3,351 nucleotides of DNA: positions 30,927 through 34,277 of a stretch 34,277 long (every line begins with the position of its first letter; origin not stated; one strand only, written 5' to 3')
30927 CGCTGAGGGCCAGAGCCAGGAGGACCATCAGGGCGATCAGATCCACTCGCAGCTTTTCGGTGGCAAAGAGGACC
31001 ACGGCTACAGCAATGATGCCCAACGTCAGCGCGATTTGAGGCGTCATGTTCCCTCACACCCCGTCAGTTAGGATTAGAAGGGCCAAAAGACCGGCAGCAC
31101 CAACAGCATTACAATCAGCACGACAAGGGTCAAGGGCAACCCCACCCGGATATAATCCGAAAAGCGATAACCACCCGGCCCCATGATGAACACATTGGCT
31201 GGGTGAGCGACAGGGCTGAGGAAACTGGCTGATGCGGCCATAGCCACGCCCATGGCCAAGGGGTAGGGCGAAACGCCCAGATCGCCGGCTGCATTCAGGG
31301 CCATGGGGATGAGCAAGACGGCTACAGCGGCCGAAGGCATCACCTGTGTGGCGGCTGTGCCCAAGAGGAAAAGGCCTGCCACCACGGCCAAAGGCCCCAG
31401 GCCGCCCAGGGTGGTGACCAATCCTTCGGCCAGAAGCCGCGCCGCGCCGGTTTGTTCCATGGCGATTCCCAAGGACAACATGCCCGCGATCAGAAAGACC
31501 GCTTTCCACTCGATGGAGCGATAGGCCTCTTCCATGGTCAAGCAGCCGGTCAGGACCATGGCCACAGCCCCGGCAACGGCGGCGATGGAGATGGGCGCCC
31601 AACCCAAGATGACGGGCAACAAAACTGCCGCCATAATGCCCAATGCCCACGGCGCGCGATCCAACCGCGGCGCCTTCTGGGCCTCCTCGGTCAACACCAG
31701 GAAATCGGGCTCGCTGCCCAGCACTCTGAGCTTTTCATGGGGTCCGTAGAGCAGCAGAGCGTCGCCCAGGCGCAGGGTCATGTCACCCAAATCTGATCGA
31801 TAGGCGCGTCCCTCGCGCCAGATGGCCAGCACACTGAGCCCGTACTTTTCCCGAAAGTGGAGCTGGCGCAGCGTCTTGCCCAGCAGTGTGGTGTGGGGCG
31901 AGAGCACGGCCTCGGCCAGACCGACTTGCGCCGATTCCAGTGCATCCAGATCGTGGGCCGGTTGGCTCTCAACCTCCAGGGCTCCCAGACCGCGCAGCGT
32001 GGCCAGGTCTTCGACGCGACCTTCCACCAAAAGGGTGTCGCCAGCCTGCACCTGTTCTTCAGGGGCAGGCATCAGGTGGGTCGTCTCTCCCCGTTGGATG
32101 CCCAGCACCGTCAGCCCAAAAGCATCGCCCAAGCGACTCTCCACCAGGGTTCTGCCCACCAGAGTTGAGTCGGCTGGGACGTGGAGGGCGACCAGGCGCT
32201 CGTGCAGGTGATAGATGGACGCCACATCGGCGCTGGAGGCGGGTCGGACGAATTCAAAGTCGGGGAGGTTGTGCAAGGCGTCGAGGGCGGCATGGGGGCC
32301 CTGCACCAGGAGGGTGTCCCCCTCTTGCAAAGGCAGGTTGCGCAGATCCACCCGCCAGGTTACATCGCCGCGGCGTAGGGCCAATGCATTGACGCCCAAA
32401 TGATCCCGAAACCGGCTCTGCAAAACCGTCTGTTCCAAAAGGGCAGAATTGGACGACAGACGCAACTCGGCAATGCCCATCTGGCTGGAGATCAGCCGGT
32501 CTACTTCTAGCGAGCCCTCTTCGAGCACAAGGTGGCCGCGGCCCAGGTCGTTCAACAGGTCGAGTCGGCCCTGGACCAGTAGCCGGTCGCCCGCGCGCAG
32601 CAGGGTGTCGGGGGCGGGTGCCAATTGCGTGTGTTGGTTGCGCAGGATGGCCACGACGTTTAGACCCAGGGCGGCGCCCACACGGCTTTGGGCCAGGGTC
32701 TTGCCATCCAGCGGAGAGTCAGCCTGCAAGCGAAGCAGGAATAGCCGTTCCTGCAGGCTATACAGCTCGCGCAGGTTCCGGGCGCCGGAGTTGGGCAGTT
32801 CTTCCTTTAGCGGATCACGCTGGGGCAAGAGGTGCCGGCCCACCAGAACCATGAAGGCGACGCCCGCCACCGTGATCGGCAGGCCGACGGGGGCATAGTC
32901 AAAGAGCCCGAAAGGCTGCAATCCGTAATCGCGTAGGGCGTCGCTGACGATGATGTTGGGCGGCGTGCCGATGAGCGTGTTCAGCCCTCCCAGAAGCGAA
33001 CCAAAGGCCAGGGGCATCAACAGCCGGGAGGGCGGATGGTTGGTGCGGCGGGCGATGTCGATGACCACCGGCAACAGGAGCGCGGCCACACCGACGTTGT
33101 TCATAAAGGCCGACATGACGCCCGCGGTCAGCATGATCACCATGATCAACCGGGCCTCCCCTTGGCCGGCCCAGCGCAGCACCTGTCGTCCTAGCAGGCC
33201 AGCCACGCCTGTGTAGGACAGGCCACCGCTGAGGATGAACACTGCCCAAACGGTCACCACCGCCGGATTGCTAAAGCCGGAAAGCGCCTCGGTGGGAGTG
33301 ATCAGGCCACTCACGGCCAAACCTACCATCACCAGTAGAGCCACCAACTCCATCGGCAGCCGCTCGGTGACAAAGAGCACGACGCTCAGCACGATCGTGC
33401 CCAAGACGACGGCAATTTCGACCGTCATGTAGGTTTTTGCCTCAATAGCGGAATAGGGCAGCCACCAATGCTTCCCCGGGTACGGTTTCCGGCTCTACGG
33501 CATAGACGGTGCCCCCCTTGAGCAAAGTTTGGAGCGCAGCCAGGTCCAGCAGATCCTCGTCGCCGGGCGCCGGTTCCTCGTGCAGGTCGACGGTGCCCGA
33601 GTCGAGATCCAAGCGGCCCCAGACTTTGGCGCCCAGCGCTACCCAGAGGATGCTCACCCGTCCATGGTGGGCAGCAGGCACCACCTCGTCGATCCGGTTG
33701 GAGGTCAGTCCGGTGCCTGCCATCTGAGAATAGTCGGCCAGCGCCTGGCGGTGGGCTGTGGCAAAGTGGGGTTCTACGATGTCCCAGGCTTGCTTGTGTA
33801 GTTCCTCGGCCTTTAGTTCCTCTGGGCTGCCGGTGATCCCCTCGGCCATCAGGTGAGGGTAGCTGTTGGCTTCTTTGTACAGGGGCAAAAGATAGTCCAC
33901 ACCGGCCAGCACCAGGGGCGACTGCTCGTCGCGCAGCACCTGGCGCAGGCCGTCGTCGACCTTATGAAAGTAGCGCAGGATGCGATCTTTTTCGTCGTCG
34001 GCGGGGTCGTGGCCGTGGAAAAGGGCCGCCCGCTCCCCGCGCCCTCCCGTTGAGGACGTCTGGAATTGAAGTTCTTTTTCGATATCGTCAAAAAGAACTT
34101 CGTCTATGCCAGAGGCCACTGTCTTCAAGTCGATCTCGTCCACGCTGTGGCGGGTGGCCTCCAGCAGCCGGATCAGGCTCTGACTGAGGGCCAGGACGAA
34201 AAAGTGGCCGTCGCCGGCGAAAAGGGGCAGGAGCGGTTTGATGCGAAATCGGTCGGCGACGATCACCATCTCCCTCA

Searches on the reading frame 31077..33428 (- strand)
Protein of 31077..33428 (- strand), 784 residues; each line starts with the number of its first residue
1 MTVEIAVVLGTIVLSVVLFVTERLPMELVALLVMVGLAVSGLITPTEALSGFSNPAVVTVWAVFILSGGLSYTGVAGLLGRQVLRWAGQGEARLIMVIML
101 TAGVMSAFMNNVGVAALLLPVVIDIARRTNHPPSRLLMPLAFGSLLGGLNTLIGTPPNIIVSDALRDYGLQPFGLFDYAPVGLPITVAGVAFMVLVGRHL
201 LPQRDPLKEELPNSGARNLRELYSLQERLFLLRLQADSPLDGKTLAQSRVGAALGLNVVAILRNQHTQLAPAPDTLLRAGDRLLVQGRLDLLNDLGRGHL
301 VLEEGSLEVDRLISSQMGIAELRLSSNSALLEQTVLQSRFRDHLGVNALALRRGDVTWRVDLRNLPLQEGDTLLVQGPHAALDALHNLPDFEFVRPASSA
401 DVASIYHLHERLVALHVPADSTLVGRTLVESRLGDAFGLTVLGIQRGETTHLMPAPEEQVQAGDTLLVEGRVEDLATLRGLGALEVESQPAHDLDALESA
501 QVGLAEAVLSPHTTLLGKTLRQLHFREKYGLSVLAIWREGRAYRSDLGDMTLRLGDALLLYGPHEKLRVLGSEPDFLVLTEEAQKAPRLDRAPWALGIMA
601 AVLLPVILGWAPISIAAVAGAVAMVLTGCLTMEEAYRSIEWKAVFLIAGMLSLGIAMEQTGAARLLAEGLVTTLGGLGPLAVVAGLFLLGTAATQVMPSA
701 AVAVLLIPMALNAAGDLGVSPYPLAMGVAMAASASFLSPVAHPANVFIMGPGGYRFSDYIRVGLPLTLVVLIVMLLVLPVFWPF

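Call 35: search_protein_families(library=ncbifam, proteins=[window:31077-33428:-], max_evalue=0.00001)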
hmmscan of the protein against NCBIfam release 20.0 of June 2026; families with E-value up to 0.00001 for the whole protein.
window:31077-33428:- (784 aa): 6 families
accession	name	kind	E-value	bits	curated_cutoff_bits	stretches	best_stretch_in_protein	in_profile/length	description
TIGR00785.1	dass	subfamily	2.4e-48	165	198.6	2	589-782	245-444/444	DASS family sodium-coupled anion symporter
NF003007.0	PRK03818.1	equivalog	3.9e-16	58.7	449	1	444-628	237-404/553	putative transporter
NF007039.0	PRK09496.3-2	equivalog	3.4e-14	52.5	293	0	211-290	135-211/446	Trk system potassium transporter TrkA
NF040989.1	MamN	equivalog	2.1e-12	46.5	500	1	5-165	7-167/437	magnetosome biogenesis transporter MamN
NF007034.0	PRK09496.2-1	subfamily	1.4e-10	40.7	344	0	214-295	136-214/445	Trk system potassium transporter TrkA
NF007031.0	PRK09496.1-2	equivalog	1.1e-07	31.3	289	0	394-474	366-443/458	Trk system potassium transporter TrkA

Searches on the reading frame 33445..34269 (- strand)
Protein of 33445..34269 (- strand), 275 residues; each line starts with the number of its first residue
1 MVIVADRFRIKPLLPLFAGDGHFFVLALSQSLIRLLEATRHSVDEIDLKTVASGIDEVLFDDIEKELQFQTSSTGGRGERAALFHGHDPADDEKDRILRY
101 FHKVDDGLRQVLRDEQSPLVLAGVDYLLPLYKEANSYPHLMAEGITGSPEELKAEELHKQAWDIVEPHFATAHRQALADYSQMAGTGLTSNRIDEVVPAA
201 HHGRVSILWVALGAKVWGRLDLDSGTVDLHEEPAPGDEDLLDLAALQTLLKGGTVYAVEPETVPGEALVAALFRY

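Call 35: search_protein_families(library=ncbifam, proteins=[window:33445-34269:-], max_evalue=0.00001)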
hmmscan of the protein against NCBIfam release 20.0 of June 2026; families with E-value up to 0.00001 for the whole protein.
window:33445-34269:- (275 aa): 1 family
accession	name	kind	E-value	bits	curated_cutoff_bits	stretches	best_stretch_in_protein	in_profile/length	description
NF052287.1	AOC03_06830_fam_RHF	equivalog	2.3e-26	93.1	330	1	2-275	98-361/361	AOC03_06830 family ribosome hibernation factor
